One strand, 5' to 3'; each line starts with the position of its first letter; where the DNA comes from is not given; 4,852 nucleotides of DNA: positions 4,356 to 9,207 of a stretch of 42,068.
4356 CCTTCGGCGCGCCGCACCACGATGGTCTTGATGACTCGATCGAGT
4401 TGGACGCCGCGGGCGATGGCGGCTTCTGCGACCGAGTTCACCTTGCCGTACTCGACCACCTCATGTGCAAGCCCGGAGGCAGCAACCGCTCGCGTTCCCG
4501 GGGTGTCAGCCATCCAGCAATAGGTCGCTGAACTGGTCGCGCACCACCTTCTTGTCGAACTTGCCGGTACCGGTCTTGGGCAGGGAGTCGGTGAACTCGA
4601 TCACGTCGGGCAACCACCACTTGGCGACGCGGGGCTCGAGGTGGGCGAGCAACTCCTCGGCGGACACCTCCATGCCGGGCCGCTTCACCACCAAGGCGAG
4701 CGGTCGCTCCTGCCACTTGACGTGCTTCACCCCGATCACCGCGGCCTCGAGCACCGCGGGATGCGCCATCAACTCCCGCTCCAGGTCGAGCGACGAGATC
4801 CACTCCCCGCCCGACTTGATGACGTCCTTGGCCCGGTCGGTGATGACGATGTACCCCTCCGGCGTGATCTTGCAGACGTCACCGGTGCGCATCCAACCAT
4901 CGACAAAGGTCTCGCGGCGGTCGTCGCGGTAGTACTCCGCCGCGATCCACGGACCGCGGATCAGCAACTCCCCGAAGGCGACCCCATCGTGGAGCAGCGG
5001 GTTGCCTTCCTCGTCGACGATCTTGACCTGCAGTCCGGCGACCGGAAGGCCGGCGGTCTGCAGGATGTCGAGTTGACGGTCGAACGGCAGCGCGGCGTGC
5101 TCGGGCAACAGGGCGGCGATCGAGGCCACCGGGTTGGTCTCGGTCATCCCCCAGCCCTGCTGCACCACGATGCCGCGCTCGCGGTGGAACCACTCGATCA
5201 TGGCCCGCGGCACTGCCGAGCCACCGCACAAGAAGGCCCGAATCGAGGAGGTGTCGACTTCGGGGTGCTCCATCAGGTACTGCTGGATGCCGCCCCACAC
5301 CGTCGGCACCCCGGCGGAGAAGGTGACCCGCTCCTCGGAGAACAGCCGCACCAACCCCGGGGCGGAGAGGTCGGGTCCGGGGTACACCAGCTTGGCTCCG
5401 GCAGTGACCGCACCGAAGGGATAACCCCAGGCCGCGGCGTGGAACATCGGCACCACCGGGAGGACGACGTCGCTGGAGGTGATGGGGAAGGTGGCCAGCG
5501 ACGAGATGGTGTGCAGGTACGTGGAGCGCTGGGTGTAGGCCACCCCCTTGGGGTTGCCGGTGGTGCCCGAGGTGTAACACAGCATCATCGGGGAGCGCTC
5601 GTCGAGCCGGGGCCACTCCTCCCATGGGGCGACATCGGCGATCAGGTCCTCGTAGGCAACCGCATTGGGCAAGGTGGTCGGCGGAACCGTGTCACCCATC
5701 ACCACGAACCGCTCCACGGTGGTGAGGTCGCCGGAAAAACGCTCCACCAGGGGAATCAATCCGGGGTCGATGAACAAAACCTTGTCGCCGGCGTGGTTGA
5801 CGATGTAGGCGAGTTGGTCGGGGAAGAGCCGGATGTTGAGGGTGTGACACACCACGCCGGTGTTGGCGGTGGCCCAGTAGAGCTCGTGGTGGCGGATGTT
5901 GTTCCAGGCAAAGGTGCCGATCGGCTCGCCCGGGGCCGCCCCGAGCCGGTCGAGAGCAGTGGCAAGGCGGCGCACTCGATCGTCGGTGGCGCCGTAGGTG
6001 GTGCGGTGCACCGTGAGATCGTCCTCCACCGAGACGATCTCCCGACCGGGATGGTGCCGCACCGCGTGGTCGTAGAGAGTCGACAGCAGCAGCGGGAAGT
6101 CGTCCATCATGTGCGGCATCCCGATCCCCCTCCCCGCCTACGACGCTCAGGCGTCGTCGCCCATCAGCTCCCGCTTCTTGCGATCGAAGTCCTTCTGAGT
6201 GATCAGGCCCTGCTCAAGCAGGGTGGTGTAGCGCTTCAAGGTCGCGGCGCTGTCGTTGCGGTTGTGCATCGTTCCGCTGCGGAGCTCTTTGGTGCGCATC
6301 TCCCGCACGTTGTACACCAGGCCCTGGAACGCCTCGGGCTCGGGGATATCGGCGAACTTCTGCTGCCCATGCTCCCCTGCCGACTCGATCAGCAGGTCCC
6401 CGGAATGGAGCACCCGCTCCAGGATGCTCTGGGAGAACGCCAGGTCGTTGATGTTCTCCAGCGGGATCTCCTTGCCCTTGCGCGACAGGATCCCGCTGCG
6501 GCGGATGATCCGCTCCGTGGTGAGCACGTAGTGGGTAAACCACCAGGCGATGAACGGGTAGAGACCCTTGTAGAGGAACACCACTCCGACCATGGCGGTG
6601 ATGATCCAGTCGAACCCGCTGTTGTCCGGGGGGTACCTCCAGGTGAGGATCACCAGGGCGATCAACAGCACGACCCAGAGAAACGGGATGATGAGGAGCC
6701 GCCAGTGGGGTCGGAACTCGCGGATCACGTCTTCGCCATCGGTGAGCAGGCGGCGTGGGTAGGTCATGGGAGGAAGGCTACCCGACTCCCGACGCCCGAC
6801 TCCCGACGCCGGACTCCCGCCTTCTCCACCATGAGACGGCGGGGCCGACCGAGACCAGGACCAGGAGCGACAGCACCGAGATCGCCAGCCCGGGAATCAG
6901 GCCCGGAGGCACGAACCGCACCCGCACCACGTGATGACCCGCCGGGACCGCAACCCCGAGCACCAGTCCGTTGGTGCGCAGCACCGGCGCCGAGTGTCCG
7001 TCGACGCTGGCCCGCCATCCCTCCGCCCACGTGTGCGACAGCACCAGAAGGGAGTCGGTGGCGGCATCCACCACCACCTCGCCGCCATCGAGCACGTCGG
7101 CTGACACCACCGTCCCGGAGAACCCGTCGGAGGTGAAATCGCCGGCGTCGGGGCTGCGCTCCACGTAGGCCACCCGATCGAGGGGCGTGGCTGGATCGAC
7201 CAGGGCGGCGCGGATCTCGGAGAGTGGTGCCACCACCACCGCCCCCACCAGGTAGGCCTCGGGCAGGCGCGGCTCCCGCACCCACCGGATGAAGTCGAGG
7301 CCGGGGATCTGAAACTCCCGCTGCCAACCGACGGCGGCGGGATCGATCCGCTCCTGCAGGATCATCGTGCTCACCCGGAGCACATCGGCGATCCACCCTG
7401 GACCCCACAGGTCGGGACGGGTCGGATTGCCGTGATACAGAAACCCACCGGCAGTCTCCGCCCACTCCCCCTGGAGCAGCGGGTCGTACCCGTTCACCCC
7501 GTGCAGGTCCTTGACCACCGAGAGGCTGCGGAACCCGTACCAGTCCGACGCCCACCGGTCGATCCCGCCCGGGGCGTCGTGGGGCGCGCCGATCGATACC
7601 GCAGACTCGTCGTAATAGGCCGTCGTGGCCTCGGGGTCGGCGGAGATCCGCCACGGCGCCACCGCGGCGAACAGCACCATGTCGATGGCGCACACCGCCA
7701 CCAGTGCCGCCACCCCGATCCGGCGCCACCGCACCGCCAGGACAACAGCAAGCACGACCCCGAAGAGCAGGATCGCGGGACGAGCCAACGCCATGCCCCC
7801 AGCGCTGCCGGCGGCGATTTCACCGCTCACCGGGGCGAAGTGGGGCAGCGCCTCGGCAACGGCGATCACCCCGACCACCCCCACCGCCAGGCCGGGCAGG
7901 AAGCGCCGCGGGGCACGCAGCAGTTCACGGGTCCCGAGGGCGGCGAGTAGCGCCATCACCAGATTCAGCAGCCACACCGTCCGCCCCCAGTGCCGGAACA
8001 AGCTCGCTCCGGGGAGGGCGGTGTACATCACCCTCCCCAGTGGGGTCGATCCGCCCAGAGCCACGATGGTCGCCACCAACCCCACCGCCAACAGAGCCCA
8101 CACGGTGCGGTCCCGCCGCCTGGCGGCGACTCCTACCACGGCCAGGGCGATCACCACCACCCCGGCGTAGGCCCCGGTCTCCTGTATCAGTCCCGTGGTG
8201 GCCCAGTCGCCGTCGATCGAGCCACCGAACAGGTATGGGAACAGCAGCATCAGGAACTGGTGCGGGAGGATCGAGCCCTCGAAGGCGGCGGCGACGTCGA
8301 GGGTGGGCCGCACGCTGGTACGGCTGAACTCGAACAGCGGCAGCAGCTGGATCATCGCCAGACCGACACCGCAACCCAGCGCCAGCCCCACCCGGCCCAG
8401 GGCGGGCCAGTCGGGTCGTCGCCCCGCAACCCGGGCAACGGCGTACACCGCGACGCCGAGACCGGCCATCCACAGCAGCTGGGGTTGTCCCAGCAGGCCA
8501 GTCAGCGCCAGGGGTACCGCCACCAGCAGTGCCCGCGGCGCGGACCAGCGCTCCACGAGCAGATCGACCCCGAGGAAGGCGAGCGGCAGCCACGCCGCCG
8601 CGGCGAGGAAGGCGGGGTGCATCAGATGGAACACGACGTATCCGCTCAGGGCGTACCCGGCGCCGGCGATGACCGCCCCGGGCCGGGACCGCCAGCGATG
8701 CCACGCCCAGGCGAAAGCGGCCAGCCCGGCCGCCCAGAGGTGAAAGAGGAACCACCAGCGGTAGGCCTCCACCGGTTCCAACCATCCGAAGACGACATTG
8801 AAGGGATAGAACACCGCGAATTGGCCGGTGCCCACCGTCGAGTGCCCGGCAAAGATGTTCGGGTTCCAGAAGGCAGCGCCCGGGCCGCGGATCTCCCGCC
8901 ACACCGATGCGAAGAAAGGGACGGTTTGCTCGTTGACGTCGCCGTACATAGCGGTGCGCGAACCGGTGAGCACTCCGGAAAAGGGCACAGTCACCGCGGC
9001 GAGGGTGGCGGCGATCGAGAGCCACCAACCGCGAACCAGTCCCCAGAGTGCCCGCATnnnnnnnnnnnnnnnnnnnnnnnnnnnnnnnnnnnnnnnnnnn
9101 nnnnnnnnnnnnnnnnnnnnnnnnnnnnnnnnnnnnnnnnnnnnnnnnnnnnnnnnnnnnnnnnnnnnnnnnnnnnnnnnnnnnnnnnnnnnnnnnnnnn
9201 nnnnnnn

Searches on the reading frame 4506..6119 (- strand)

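Call 18: search_protein_families(library=pfam, proteins=[window:4506-6119:-])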
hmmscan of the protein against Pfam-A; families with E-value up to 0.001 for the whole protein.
window:4506-6119:- (537 aa): 2 families
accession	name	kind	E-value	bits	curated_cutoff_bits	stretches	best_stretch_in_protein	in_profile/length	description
PF00501.34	AMP-binding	-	3.7e-75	253.6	29.9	1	17-397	2-384/384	AMP-binding enzyme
PF13193.12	AMP-binding_C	-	6.8e-18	65.8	24.5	1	446-520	2-76/76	AMP-binding enzyme C-terminal domain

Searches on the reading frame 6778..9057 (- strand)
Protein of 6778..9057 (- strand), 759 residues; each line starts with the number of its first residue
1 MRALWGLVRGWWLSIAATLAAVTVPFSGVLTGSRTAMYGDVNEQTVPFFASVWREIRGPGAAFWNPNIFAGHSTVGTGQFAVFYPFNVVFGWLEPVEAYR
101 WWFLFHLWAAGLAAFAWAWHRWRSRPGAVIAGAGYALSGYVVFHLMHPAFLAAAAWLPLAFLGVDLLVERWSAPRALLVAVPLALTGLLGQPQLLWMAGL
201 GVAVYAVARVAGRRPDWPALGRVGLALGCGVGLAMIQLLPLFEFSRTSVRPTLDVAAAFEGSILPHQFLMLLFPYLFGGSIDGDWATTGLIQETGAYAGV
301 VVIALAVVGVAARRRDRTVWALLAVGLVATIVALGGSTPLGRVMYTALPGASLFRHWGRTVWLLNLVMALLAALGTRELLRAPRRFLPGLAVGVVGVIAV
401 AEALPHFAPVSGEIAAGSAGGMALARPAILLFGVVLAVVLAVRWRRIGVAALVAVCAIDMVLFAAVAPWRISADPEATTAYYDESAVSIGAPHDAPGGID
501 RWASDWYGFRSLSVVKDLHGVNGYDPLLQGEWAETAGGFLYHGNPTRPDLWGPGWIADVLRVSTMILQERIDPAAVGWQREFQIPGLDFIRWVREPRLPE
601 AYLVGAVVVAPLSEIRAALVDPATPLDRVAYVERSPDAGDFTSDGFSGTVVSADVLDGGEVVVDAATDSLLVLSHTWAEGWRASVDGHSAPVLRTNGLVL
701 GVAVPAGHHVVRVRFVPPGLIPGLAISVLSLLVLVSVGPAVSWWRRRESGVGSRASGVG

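Call 18: search_protein_families(library=pfam, proteins=[window:6778-9057:-])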
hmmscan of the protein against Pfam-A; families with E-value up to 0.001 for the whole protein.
window:6778-9057:- (759 aa): 1 family
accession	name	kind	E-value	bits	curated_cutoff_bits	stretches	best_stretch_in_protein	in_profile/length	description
PF09586.16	YfhO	-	1.3e-30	106.9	28.5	2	29-475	19-453/835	Bacterial membrane protein YfhO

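Call 21: find_related_loci(query=window:6778-9057:-, collection=genome_contigs, flank=6000)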
Query window:6778-9057:- (759 aa) in genome_contigs; peptide patterns used: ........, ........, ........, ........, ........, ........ (x = any residue, [..] = any of these).
63 stretches matched a pattern, but none encodes a relative of the query by tblastn (E <= 1e-3).
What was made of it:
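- Tried and rejected: No relatives were found (call 21).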

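Call 35: find_homologous_proteins(query=window:6778-9057:-, max_evalue=1e-20)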
Query window:6778-9057:- (759 aa): 41 proteins with E <= 1e-20 among 8000 candidates.
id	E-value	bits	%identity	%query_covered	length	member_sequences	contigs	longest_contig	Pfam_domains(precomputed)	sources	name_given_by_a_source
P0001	0.0e+0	1254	75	99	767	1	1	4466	PF09586.17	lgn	-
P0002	1.5e-252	859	54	99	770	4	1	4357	PF09586.17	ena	-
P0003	1.1e-249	849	55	97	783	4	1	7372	PF09586.17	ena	-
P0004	2.9e-246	838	56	93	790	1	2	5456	PF09586.17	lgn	-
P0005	3.3e-244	831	55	93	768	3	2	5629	PF09586.17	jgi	jgi:hypothetical protein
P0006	9.2e-243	826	54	94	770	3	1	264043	PF09586.17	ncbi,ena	-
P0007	1.2e-237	809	54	95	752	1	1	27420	PF09586.17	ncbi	-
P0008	1.8e-237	809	54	93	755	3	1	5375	PF09586.17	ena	-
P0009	3.9e-235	801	53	97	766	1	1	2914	PF09586.17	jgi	jgi:hypothetical protein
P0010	2.9e-234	798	54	95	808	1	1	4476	PF09586.17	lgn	-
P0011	3.1e-233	795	53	92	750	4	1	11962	PF09586.17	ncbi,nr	ncbi:MAG: hypothetical protein QOG50_148, partial [Actinomycetota bacterium]|nr:hypothetical protein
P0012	2.9e-232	791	53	93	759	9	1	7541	PF09586.17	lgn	-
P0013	4.1e-231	788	53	92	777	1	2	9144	PF09586.17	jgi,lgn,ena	-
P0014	6.5e-210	718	50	96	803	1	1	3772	PF09586.17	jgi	jgi:hypothetical protein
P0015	3.8e-208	712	48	94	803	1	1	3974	PF09586.17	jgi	jgi:hypothetical protein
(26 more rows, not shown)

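Call 36: find_encoding_contigs(protein=P0001, flank=6000, max_places=3)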
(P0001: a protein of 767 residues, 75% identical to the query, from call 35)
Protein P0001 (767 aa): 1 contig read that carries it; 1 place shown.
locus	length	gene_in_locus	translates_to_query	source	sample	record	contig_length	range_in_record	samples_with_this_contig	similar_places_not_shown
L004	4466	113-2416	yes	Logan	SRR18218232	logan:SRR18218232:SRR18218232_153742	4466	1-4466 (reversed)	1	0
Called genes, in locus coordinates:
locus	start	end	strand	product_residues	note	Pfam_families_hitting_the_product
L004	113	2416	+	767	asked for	PF09586:YfhO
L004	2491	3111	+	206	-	PF03703:bPH_2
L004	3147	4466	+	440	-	?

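Call 37: find_encoding_contigs(protein=P0006, flank=6000, max_places=3)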
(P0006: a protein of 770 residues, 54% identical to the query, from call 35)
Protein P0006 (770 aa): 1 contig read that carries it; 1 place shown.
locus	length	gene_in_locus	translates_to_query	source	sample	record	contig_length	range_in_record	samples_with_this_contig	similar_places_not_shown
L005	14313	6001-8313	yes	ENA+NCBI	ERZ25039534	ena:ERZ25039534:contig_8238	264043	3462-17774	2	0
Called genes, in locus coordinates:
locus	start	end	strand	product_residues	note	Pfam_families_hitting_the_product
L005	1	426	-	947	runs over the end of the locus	PF09286:Pro-kuma_activ, PF00082:Peptidase_S8, PF01833:TIG (weak)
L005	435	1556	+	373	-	PF00578:AhpC-TSA, PF08534:Redoxin (weak), PF13905:Thioredoxin_8 (weak), PF17991:Thioredoxin_10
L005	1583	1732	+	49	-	PF02683:DsbD_TM (weak)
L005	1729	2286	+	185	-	PF02683:DsbD_TM, PF13386:DsbD_2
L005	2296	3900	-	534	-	-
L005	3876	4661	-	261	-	PF00005:ABC_tran, PF13304:AAA_21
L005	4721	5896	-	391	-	PF13469:Sulfotransfer_3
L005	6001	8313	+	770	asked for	PF09586:YfhO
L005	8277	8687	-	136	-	PF00903:Glyoxalase (weak)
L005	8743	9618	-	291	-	PF00296:Bac_luciferase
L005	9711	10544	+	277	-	PF00378:ECH_1, PF16113:ECH_2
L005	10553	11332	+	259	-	PF00583:Acetyltransf_1 (weak), PF13508:Acetyltransf_7 (weak)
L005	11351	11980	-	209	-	PF12867:DinB_2 (weak), PF11716:MDMPI_N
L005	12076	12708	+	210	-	PF01022:HTH_5, PF12840:HTH_20, PF12802:MarR_2 (faint)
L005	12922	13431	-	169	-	PF00211:Guanylate_cyc (weak)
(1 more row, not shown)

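Call 38: find_encoding_contigs(protein=P0007, flank=6000, max_places=3)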
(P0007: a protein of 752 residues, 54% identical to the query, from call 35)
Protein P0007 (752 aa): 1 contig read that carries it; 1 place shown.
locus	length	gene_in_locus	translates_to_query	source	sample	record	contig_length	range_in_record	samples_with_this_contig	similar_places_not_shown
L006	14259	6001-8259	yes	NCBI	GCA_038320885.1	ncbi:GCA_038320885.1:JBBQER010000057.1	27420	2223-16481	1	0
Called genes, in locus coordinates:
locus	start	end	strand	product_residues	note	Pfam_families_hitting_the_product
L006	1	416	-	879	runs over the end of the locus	?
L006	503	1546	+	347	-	PF00578:AhpC-TSA, PF08534:Redoxin, PF13905:Thioredoxin_8, PF17991:Thioredoxin_10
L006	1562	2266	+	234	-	PF02683:DsbD_TM, PF13386:DsbD_2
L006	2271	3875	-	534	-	-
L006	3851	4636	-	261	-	PF00005:ABC_tran, PF13304:AAA_21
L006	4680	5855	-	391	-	PF13469:Sulfotransfer_3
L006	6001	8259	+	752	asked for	PF09586:YfhO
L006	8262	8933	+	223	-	PF01048:PNP_UDP_1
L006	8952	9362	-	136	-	PF00903:Glyoxalase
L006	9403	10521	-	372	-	PF02771:Acyl-CoA_dh_N, PF02770:Acyl-CoA_dh_M, PF00441:Acyl-CoA_dh_1 (weak), PF08028:Acyl-CoA_dh_2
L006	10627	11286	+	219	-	PF01638:HxlR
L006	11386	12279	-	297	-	PF00296:Bac_luciferase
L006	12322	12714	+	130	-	PF00903:Glyoxalase (faint)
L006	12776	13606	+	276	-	PF00378:ECH_1, PF16113:ECH_2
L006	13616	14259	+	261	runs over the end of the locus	PF00583:Acetyltransf_1 (weak), PF08445:FR47 (weak)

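Call 39: find_encoding_contigs(protein=P0011, flank=6000, max_places=3)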
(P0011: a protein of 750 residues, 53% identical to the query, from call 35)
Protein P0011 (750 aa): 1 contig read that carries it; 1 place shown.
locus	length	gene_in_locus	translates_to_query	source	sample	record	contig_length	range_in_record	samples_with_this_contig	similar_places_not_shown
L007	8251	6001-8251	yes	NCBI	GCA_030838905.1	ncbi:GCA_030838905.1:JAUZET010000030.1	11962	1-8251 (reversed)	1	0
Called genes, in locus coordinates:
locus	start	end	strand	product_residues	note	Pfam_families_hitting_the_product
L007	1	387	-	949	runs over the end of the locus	PF09286:Pro-kuma_activ, PF01833:TIG (weak)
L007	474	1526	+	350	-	PF00578:AhpC-TSA, PF08534:Redoxin, PF13905:Thioredoxin_8, PF17991:Thioredoxin_10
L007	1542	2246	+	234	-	PF02683:DsbD_TM, PF13386:DsbD_2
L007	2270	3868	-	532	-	-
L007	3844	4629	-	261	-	PF00005:ABC_tran, PF13304:AAA_21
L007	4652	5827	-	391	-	PF13469:Sulfotransfer_3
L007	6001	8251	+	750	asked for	PF09586:YfhO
